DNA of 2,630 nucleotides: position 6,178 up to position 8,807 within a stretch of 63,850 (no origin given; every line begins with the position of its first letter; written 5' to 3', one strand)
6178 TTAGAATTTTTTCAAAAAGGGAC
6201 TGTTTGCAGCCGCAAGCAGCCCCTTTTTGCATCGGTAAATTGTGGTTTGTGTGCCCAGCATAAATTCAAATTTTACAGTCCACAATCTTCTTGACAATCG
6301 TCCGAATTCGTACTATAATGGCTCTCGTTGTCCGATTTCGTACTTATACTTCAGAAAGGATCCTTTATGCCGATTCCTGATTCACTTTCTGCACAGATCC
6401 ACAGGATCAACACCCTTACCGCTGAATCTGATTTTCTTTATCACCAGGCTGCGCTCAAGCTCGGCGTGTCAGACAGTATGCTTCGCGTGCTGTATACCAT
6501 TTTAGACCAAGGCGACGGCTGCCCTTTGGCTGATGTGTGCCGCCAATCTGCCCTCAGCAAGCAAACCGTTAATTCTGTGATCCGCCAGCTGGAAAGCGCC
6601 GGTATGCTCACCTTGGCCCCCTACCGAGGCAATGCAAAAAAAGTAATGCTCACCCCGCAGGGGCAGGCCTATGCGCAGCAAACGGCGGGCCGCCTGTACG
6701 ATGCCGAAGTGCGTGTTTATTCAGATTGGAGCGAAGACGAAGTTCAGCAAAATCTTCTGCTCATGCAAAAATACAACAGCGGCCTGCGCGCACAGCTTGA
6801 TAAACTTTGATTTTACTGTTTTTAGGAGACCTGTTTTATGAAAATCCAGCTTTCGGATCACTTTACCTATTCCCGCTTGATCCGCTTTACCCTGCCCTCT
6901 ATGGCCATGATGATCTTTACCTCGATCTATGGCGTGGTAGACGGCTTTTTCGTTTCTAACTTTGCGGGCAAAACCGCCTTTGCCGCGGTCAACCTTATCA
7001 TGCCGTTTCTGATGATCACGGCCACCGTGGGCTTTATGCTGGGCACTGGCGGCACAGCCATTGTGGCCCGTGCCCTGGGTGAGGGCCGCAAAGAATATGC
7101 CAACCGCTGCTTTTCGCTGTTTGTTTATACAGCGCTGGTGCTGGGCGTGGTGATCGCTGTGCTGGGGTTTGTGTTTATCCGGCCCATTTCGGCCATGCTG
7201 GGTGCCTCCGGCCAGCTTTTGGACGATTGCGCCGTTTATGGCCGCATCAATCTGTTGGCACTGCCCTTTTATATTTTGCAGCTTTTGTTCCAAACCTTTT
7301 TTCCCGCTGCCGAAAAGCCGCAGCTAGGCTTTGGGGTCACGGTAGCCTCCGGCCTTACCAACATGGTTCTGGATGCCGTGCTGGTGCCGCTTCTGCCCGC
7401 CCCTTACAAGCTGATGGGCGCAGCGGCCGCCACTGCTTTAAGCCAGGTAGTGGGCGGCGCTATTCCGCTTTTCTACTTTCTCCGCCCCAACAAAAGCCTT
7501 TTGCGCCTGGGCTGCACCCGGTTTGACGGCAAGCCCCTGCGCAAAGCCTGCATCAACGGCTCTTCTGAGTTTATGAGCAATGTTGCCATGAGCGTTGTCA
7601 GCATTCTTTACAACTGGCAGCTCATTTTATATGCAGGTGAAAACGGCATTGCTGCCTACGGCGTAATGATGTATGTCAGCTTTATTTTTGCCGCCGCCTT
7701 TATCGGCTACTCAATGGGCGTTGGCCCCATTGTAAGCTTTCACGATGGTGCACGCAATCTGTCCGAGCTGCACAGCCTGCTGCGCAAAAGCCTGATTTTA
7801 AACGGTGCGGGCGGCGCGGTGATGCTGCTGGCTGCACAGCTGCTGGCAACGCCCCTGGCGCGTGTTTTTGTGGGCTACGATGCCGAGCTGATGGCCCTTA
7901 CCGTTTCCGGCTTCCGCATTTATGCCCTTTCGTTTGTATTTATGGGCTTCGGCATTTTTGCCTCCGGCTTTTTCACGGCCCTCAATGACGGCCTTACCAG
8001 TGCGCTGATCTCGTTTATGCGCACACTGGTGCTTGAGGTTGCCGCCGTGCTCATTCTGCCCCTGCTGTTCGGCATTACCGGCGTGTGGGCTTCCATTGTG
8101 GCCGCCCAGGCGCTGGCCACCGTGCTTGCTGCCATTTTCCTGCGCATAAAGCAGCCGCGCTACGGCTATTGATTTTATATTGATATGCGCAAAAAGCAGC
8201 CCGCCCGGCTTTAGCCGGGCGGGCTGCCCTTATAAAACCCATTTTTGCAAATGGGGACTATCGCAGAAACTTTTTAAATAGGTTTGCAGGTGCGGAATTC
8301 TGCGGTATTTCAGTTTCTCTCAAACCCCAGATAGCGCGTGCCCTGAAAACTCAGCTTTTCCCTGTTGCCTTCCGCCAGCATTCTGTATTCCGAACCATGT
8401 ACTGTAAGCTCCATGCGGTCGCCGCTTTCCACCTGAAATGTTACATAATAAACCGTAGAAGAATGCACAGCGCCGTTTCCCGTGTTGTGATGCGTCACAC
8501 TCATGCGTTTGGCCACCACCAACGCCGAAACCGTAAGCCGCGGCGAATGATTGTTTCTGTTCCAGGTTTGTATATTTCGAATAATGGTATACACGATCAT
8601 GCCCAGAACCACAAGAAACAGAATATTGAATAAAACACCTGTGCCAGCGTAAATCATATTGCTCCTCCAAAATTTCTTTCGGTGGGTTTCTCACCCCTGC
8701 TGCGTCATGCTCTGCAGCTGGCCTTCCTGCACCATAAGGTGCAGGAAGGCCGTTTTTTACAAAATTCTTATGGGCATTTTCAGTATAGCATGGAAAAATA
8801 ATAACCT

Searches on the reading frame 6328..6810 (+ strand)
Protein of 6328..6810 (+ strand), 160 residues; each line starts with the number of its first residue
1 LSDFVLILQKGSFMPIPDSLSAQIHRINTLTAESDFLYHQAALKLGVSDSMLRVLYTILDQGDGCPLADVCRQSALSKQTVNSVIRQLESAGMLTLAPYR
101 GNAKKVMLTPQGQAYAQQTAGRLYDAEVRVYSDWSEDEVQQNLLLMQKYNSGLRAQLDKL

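Call 68: search_protein_families(library=pfam, proteins=[window:6328-6810:+], max_evalue=0.001)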
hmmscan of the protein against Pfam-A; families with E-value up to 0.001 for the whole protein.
window:6328-6810:+ (160 aa): 3 families
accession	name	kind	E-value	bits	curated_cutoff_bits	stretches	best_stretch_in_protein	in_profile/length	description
PF12802.13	MarR_2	-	3.9e-07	30.6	27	1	46-97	2-53/61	MarR family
PF13412.12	HTH_24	-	0.00014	21.7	21.9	1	52-94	6-47/48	Winged helix-turn-helix DNA-binding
PF01047.28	MarR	-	0.00098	19.4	24.6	0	51-95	5-48/59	MarR family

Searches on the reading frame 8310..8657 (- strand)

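Call 68: search_protein_families(library=pfam, proteins=[window:8310-8657:-], max_evalue=0.001)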
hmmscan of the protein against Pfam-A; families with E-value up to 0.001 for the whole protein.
window:8310-8657:- (115 aa): 1 family
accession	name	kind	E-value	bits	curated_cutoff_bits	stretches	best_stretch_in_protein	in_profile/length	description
PF10694.14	DUF2500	-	1.1e-34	119.4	33.5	1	12-113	2-102/102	Protein of unknown function (DUF2500)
